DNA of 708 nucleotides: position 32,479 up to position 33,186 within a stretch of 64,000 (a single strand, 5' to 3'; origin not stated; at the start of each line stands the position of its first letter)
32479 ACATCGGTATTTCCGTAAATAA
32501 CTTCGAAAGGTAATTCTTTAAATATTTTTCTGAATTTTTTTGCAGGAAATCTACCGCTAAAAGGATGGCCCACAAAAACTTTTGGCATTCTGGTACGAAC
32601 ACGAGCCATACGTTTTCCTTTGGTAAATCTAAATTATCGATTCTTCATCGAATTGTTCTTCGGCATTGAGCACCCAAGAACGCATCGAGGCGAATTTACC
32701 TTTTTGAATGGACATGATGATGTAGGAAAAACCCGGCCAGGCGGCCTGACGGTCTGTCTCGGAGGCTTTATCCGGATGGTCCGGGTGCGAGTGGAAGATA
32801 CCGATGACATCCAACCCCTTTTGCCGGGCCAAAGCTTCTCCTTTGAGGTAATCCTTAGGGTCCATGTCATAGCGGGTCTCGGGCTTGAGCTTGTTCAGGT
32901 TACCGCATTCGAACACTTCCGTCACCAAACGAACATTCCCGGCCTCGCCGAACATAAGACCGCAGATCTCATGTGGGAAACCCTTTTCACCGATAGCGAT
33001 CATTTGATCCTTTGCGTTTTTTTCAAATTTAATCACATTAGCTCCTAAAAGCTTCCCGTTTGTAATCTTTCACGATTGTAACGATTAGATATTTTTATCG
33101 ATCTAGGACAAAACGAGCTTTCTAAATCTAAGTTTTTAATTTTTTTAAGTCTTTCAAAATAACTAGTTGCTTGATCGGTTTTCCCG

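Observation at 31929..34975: CysM-family synthase + AT-rich lipoprotein + Mec+-like JAMM + AT-rich TIR/NDT-like protein: a sulfur-carrier-type module with no carrier and two foreign-looking insertions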

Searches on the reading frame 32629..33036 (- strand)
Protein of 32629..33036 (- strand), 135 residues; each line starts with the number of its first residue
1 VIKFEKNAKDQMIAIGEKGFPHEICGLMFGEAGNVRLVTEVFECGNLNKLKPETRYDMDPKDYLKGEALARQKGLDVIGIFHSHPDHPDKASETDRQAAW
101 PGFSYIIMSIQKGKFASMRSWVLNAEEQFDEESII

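Call 3: search_protein_families(library=pfam, proteins=[window:32629-33036:-], max_evalue=0.1)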
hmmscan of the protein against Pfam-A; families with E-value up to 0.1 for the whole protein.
window:32629-33036:- (135 aa): 2 families
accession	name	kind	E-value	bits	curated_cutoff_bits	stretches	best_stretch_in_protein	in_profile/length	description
PF14464.11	Prok-JAB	-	1.9e-22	79.7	25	1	7-123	3-113/114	Prokaryotic homologs of the JAB domain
PF01398.27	JAB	-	0.0034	17.6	22.5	1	14-87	18-97/117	JAB1/Mov34/MPN/PAD-1 ubiquitin protease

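Call 4: search_protein_families(library=ncbifam, proteins=[window:32629-33036:-], max_evalue=0.1)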
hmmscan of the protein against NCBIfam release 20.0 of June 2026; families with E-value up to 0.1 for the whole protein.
window:32629-33036:- (135 aa): 3 families
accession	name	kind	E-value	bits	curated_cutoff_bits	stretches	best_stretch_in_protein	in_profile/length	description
NF041370.1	desamp_Halo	equivalog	7.6e-24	84.1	130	1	3-134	2-131/133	desampylase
NF058523.1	6A-MBL_cap2_3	equivalog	0.0053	15.3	320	1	73-98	621-646/665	anti-phage 6A-MBL system cap2_3 protein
TIGR02256.1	ICE_VC0181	hypoth_equivalog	0.067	13.1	127.6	1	23-98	18-96/131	conserved hypothetical protein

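Call 8: find_encoding_contigs(protein=window:32629-33036:-, flank=10000, max_places=6)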
Protein window:32629-33036:- (135 aa): no gene with exactly this product is on record in the collection.

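Call 9: find_homologous_proteins(query=window:32629-33036:-, max_evalue=0.00001)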
Query window:32629-33036:- (135 aa): 100 proteins with E <= 0.00001 among 104 candidates.
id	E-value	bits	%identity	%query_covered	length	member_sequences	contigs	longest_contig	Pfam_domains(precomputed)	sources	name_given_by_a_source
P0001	1.4e-86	305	100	100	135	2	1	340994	PF14464.12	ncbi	-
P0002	3.7e-82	291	93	99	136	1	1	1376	PF14464.12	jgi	jgi:proteasome lid subunit RPN8/RPN11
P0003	3.7e-81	288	93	99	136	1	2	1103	PF14464.12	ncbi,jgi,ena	jgi:proteasome lid subunit RPN8/RPN11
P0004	4.9e-81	288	92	99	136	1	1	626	PF14464.12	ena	-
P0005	8.4e-78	277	87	100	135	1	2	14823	PF14464.12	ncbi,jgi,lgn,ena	jgi:proteasome lid subunit RPN8/RPN11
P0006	2.0e-77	276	90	99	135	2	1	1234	PF14464.12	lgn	-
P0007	1.0e-76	274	87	99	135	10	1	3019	PF14464.12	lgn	-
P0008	4.0e-76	272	86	100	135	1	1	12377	PF14464.12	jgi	jgi:proteasome lid subunit RPN8/RPN11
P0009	6.4e-76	271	86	99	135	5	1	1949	PF14464.12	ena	-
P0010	2.5e-75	269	85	99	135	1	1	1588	PF14464.12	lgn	-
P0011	3.2e-75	269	86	99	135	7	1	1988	PF14464.12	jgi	jgi:proteasome lid subunit RPN8/RPN11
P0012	6.3e-75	268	86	99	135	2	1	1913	PF14464.12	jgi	jgi:proteasome lid subunit RPN8/RPN11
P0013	6.4e-75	268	85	99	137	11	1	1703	PF14464.12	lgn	-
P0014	1.1e-74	267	86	99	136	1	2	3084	PF14464.12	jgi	jgi:proteasome lid subunit RPN8/RPN11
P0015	2.2e-74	266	84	99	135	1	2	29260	PF14464.12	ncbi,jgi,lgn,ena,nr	ncbi:MAG TPA: M67 family metallopeptidase [bacterium]|nr:M67 family metallopeptidase [bacterium]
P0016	3.8e-74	265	84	99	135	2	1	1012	PF14464.12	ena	-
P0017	4.0e-74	265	85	99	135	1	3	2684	PF14464.12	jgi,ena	jgi:proteasome lid subunit RPN8/RPN11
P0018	5.1e-74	265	85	99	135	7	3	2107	PF14464.12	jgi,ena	jgi:proteasome lid subunit RPN8/RPN11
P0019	5.8e-74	265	85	99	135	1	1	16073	PF14464.12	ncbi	-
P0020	7.1e-74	264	84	99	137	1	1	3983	PF14464.12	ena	-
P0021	1.0e-73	264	84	99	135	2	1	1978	PF14464.12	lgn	-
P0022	1.1e-73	264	84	99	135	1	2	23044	PF14464.12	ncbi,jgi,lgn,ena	-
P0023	1.9e-73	263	84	99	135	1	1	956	PF14464.12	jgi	jgi:proteasome lid subunit RPN8/RPN11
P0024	2.8e-73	262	84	99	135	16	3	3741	PF14464.12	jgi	-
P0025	3.0e-73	262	84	99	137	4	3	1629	PF14464.12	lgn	-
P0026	3.2e-73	262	84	99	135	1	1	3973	PF01398.27,PF14464.12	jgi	jgi:proteasome lid subunit RPN8/RPN11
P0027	5.0e-73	262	85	99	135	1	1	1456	PF14464.12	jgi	jgi:proteasome lid subunit RPN8/RPN11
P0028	5.9e-73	261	84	99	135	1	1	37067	PF14464.12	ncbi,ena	-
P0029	8.9e-73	261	82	99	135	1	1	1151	PF14464.12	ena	-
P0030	1.1e-72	260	83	99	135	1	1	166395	PF01398.27,PF14464.12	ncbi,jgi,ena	jgi:proteasome lid subunit RPN8/RPN11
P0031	1.5e-72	260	84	99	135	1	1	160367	PF14464.12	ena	-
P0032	1.7e-72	260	84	99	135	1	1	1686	PF01398.27,PF14464.12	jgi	jgi:proteasome lid subunit RPN8/RPN11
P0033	1.7e-72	260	84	99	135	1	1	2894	PF14464.12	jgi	jgi:proteasome lid subunit RPN8/RPN11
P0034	1.8e-72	260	83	99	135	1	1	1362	PF14464.12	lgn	-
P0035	2.9e-72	259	84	99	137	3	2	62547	PF14464.12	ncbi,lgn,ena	ncbi:MAG TPA: M67 family metallopeptidase [bacterium]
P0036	3.8e-72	259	84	99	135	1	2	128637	PF01398.27,PF14464.12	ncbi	-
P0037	4.5e-72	258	83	99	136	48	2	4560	PF14464.12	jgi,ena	-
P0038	5.0e-72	258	82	99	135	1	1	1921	PF14464.12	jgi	jgi:proteasome lid subunit RPN8/RPN11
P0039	7.4e-72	258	83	99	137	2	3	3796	PF14464.12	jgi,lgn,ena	-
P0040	1.2e-71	257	83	99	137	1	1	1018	PF14464.12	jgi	jgi:proteasome lid subunit RPN8/RPN11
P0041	1.3e-71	257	81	99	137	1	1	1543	PF14464.12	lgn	-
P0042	1.9e-71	257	81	99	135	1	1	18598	PF14464.12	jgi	jgi:proteasome lid subunit RPN8/RPN11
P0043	2.7e-71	256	79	99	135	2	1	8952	PF14464.12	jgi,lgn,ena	-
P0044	3.2e-71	256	82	99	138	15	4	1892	PF14464.12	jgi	jgi:proteasome lid subunit RPN8/RPN11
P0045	3.3e-71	256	83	99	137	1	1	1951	PF14464.12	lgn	-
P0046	4.1e-71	255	81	99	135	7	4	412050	PF14464.12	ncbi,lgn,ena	-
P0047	5.6e-71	255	84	99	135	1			PF14464.12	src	-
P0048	6.2e-71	255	82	99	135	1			PF14464.12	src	-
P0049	1.2e-70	254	81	99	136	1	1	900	PF14464.12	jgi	-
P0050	1.7e-70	253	81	99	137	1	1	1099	PF14464.12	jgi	jgi:proteasome lid subunit RPN8/RPN11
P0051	3.0e-70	253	79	99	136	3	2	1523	PF14464.12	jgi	jgi:proteasome lid subunit RPN8/RPN11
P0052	3.2e-70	252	80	99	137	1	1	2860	PF14464.12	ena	-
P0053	5.7e-70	252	81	99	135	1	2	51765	PF01398.27,PF14464.12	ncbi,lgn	-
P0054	6.4e-70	252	78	99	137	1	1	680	PF14464.12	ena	-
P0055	1.2e-69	251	82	99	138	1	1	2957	PF14464.12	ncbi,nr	ncbi:MAG TPA: M67 family metallopeptidase [bacterium]|nr:M67 family metallopeptidase [bacterium]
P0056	1.9e-69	250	82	99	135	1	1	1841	PF01398.27,PF14464.12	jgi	jgi:proteasome lid subunit RPN8/RPN11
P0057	4.0e-69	249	81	99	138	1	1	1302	PF14464.12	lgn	-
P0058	4.6e-69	249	78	99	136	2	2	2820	PF14464.12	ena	-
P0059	6.7e-69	248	78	99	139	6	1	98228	PF14464.12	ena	-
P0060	7.5e-69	248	85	91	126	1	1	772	PF14464.12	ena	-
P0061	1.8e-68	247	86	91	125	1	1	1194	PF14464.12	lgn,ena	-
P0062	1.0e-67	244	79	99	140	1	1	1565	PF14464.12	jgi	jgi:proteasome lid subunit RPN8/RPN11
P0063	2.4e-67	243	78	100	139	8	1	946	PF14464.12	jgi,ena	-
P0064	6.2e-67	242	75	99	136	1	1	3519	PF14464.12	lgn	-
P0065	8.3e-67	241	77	99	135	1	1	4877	PF14464.12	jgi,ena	jgi:proteasome lid subunit RPN8/RPN11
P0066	2.3e-66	240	78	99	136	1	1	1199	PF14464.12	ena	-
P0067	2.3e-66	240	82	92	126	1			PF14464.12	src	-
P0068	4.8e-66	239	76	99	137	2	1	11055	PF14464.12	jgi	jgi:proteasome lid subunit RPN8/RPN11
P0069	6.4e-66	239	74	100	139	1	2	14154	PF14464.12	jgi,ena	jgi:proteasome lid subunit RPN8/RPN11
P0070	2.4e-65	237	78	99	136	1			PF14464.12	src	-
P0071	2.5e-65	237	76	99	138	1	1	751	PF14464.12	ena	-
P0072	1.4e-64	234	74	100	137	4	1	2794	PF14464.12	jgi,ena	-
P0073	2.2e-64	234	80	91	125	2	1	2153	PF14464.12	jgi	jgi:proteasome lid subunit RPN8/RPN11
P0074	3.2e-64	233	80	91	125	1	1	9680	PF14464.12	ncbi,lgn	-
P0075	8.5e-64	232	73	99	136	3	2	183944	PF14464.12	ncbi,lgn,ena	-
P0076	2.1e-63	230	80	91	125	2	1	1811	PF01398.27,PF14464.12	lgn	-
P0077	5.0e-63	229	78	91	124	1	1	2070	PF14464.12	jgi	-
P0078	1.1e-61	225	79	91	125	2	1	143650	PF14464.12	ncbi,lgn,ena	-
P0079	3.1e-51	191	63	99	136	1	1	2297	PF14464.12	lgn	-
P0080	6.6e-50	187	65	99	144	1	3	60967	PF01398.27,PF14464.12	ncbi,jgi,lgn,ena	jgi:proteasome lid subunit RPN8/RPN11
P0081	5.7e-47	177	77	73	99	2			PF14464.12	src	-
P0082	2.0e-40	156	90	57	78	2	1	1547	PF14464.12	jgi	jgi:proteasome lid subunit RPN8/RPN11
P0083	1.8e-36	143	81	60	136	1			PF14464.12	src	-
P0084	1.3e-35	140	70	73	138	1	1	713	PF14464.12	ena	-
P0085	1.7e-33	134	48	99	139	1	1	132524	PF01398.27,PF14464.12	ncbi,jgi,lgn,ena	-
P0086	4.2e-33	132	51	100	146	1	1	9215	PF14464.12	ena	-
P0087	3.1e-27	113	50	88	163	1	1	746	PF14464.12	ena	-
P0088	2.0e-25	107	45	99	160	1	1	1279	PF14464.12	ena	-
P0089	4.0e-25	106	48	88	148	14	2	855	PF14464.12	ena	-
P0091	9.2e-23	99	44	98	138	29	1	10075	PF01398.27,PF14464.12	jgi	-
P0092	3.0e-21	94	41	98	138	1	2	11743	PF01398.27,PF14464.12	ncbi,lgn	-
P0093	4.5e-20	90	40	90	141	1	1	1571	PF01398.27,PF14464.12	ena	-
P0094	9.0e-20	89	39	90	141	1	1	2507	PF01398.27,PF14464.12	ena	-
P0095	9.1e-20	89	42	94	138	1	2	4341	PF01398.27,PF14464.12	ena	-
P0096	1.5e-19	88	38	90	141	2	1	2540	PF01398.27,PF14464.12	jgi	-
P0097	8.0e-19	86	40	91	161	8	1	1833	PF01398.27,PF14464.12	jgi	jgi:proteasome lid subunit RPN8/RPN11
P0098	1.8e-18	85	62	53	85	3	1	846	PF14464.12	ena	-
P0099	1.3e-17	82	39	91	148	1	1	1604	PF14464.12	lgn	-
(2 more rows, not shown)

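Call 10: find_encoding_contigs(protein=P0001, flank=10000, max_places=3)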
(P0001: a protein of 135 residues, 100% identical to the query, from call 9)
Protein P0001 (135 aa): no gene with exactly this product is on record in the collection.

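Call 11: find_encoding_contigs(protein=P0046, flank=10000, max_places=3)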
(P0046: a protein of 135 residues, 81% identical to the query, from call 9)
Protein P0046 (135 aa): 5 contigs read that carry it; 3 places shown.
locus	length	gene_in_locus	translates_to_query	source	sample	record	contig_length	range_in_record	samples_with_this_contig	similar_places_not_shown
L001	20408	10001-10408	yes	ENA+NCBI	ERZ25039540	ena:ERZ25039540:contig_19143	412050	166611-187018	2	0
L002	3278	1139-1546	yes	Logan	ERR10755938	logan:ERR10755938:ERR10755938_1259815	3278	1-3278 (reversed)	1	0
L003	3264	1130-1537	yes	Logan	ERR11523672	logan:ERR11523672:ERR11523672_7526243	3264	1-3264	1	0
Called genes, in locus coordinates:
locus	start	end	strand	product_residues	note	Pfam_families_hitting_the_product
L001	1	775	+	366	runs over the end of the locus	PF00990:GGDEF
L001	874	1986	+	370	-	PF02481:DNA_processg_A, PF17782:WHD_DprA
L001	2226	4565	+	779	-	PF01751:Toprim, PF01131:Topoisom_bac, PF01396:Zn_ribbon_Top1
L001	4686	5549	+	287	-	PF00696:AA_kinase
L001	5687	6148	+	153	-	PF22811:Zn_ribbon_NrdR, PF03477:ATP-cone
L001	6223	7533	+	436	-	PF06245:DUF1015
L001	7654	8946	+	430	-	PF03952:Enolase_N, PF00113:Enolase_C, PF07476:MAAL_C (weak)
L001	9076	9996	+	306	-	PF00291:PALP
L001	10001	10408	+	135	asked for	PF14464:Prok-JAB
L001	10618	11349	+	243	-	PF00892:EamA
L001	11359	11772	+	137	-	PF01894:YjbQ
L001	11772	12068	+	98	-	-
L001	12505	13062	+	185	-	PF10604:Polyketide_cyc2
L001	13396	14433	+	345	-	PF05048:NosD, PF13229:Beta_helix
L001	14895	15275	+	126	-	PF07238:PilZ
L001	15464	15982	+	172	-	PF03938:OmpH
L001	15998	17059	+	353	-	PF04613:LpxD, PF25084:LbH_EIF2B (faint), PF25087:GMPPB_C (weak), PF24894:Hexapep_GlmU (faint), PF00132:Hexapep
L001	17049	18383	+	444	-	PF03331:LpxC, PF22817:ApeP-like (faint), PF07977:FabA, PF22818:ApeI-like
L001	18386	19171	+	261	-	PF25084:LbH_EIF2B (faint), PF25087:GMPPB_C (faint), PF00132:Hexapep, PF13720:Acetyltransf_11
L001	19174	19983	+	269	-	PF17930:LpxI_N, PF06230:LpxI_C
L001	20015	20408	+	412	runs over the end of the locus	-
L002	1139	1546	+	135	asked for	PF14464:Prok-JAB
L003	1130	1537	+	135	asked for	PF14464:Prok-JAB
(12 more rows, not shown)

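Call 12: find_encoding_contigs(protein=P0075, flank=10000, max_places=3)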
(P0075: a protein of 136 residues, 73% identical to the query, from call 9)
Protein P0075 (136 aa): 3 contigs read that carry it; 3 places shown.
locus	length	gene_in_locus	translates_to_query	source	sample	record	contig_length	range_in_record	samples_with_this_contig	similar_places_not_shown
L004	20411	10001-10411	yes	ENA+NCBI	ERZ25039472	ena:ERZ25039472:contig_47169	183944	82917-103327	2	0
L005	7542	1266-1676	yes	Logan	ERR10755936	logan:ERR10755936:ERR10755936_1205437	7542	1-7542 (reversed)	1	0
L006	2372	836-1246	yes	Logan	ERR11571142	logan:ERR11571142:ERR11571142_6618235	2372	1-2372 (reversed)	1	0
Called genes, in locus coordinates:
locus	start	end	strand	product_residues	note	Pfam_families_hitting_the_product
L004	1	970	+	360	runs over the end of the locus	PF00990:GGDEF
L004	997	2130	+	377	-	PF02481:DNA_processg_A, PF17782:WHD_DprA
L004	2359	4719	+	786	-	PF01751:Toprim, PF01131:Topoisom_bac, PF01396:Zn_ribbon_Top1, PF02150:Zn_ribbon_RPB9 (faint), PF01396:Zn_ribbon_Top1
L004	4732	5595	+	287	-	PF00696:AA_kinase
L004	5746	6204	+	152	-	PF22811:Zn_ribbon_NrdR, PF03477:ATP-cone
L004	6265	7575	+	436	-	PF06245:DUF1015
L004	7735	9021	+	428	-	PF03952:Enolase_N, PF00113:Enolase_C, PF07476:MAAL_C (weak)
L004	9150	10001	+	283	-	PF00291:PALP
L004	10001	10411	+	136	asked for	PF14464:Prok-JAB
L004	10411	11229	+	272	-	PF00892:EamA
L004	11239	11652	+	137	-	PF01894:YjbQ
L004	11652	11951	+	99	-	-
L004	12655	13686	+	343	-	PF05048:NosD, PF13229:Beta_helix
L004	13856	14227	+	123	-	PF07238:PilZ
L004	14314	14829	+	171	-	PF03938:OmpH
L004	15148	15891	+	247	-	PF24894:Hexapep_GlmU (faint), PF25084:LbH_EIF2B (faint), PF25087:GMPPB_C (faint), PF00132:Hexapep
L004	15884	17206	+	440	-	PF03331:LpxC, PF22817:ApeP-like, PF07977:FabA, PF22818:ApeI-like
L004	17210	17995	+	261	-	PF00132:Hexapep, PF25084:LbH_EIF2B (faint), PF25087:GMPPB_C (weak), PF00132:Hexapep (weak), PF13720:Acetyltransf_11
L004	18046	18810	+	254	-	PF17930:LpxI_N, PF06230:LpxI_C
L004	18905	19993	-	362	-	PF03739:LptF_LptG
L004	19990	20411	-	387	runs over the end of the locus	PF03739:LptF_LptG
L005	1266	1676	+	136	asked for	PF14464:Prok-JAB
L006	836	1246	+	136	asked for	PF14464:Prok-JAB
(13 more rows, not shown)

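Call 15: search_solved_structures(query=window:32629-33036:-, max_evalue=0.01, show_alignments=3)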
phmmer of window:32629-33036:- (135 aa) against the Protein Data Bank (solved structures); distinct sequences matched with E-value up to 0.01: 4.
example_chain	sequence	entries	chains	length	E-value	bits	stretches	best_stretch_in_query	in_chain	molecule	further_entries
2kcq_A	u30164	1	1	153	2.3e-22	82.9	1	8-134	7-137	Mov34/MPN/PAD-1 family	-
2kks_A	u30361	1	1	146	8.3e-16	61.7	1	1-135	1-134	Uncharacterized protein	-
5lda_A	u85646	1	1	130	7.5e-11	45.6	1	22-134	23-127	JAMM1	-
5ld9_A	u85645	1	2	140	9.4e-11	45.3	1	22-134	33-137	JAMM1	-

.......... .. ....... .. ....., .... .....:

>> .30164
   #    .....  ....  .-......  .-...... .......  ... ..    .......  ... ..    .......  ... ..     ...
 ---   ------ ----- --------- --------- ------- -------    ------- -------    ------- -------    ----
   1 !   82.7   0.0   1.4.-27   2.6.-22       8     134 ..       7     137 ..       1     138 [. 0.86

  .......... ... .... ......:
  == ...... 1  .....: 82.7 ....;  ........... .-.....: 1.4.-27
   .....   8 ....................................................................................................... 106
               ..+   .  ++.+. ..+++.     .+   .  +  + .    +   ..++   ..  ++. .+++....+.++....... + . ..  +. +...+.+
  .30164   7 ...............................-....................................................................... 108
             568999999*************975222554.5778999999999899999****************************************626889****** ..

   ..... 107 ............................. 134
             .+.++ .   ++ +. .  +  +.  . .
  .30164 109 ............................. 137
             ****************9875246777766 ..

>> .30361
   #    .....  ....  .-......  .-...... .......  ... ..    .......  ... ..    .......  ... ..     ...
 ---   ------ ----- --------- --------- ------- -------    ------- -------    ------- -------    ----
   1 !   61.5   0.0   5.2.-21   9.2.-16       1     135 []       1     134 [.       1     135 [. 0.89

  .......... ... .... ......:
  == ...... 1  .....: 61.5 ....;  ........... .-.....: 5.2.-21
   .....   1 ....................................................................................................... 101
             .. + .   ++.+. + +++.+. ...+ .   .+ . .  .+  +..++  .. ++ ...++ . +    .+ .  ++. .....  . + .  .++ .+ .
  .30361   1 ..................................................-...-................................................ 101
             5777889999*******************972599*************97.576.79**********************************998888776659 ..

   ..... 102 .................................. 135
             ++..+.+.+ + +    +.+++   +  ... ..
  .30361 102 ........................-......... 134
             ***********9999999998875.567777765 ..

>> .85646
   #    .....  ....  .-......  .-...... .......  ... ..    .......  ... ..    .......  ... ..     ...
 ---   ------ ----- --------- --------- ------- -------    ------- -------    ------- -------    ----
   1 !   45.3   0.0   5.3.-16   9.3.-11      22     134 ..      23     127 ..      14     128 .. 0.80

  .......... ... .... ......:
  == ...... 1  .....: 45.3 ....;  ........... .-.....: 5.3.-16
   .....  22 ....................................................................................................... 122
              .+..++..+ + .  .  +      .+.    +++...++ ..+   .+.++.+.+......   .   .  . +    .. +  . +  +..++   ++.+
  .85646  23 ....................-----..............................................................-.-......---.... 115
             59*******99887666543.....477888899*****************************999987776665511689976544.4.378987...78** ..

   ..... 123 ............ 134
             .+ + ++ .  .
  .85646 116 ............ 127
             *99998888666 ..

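Call 16: search_protein_families(library=padloc, proteins=[window:32629-33036:-], max_evalue=1)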
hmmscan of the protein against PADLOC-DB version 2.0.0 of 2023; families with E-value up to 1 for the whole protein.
window:32629-33036:- (135 aa): 9 families
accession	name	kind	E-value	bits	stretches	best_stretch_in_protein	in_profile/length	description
PDLC00890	JAB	-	0.00012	19.7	1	2-98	12-111/157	JAB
PDLC00891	JAB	-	0.00096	16.6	1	22-98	34-110/159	JAB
PDLC00892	JAB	-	0.002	15.7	1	37-101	51-115/174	JAB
PDLC00900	JAB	-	0.0044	15.2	1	54-98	66-110/159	JAB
PDLC00827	E1-E2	-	0.0051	13.2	1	2-98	565-665/711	E1-E2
PDLC00907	JAB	-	0.013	13.7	1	67-97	46-76/140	JAB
PDLC00901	JAB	-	0.024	12.5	1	23-100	41-120/163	JAB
PDLC00905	JAB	-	0.034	12.3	1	77-98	83-104/154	JAB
PDLC03846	BilC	-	0.048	11.2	1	60-97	76-112/168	-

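Call 17: search_protein_families(library=phrogs, proteins=[window:32629-33036:-], max_evalue=1)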
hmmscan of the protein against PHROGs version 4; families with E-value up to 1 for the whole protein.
window:32629-33036:- (135 aa): 4 families
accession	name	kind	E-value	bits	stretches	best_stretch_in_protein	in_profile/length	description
phrog_30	-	tail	2.5e-12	48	1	3-113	288-389/544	minor tail protein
phrog_2635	-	tail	4.7e-11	43.6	1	8-129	5-115/135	tail protein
phrog_5556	-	tail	1.4e-07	32.5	1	3-96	19-101/148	tail protein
phrog_35166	-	unknown function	0.00078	19.6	1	14-114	10-101/322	-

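Call 18: find_encoding_contigs(protein=P0085, flank=8000, max_places=2)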
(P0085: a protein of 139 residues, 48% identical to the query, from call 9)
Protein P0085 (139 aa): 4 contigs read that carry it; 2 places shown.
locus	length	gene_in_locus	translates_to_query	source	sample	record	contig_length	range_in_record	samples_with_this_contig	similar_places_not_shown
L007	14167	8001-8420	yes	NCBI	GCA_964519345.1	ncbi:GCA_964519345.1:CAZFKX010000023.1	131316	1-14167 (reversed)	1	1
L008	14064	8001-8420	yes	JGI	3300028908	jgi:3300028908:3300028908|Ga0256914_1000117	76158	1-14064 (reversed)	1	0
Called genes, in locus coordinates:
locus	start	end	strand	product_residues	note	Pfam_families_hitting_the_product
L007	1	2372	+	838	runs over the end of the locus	PF00690:Cation_ATPase_N, PF00122:E1-E2_ATPase, PF00702:Hydrolase, PF13246:Cation_ATPase, PF08282:Hydrolase_3, PF00689:Cation_ATPase_C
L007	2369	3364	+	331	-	PF01699:Na_Ca_ex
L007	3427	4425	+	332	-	PF00586:AIRS, PF02769:AIRS_C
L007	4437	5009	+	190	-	PF01750:HycI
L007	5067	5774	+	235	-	PF24481:CT398_CC, PF02591:Zn_ribbon_9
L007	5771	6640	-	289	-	PF01678:DAP_epimerase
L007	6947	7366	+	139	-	PF01475:FUR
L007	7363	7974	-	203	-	PF21948:LplA-B_cat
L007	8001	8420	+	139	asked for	PF01398:JAB (weak), PF14464:Prok-JAB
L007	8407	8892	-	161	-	-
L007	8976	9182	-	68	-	PF00313:CSD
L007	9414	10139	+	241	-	PF01479:S4, PF00849:PseudoU_synth_2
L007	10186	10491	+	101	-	-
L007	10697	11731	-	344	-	PF13557:Phenol_MetA_deg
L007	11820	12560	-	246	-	PF03412:Peptidase_C39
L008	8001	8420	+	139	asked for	PF01398:JAB (weak), PF14464:Prok-JAB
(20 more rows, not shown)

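Call 19: find_encoding_contigs(protein=P0080, flank=8000, max_places=2)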
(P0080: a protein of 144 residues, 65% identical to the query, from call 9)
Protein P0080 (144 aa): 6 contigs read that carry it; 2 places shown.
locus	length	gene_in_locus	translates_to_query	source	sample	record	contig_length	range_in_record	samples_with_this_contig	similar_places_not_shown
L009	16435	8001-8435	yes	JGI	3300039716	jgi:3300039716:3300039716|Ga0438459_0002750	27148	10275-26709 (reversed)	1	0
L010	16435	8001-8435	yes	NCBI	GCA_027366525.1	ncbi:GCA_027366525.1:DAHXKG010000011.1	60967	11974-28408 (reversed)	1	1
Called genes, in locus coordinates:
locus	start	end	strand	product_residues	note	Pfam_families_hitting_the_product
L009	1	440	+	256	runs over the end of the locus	PF07690:MFS_1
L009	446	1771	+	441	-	PF02321:OEP (weak)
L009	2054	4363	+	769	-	PF01751:Toprim, PF01131:Topoisom_bac, PF01396:Zn_ribbon_Top1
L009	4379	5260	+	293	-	PF00696:AA_kinase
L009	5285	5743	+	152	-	PF22811:Zn_ribbon_NrdR, PF03477:ATP-cone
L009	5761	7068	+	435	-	PF06245:DUF1015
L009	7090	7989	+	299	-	PF00291:PALP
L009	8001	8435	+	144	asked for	PF01398:JAB (weak), PF14464:Prok-JAB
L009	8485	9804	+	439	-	PF00709:Adenylsucc_synt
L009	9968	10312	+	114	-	-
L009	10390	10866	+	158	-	PF13439:Glyco_transf_4, PF13579:Glyco_trans_4_4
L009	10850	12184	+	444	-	PF00534:Glycos_transf_1 (faint), PF13692:Glyco_trans_1_4, PF01522:Polysacc_deac_1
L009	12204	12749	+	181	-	PF13671:AAA_33, PF13238:AAA_18 (weak), PF01202:SKI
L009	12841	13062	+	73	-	-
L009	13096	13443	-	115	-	PF13601:HTH_34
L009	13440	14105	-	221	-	-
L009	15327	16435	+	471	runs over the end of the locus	-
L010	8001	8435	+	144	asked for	PF01398:JAB (weak), PF14464:Prok-JAB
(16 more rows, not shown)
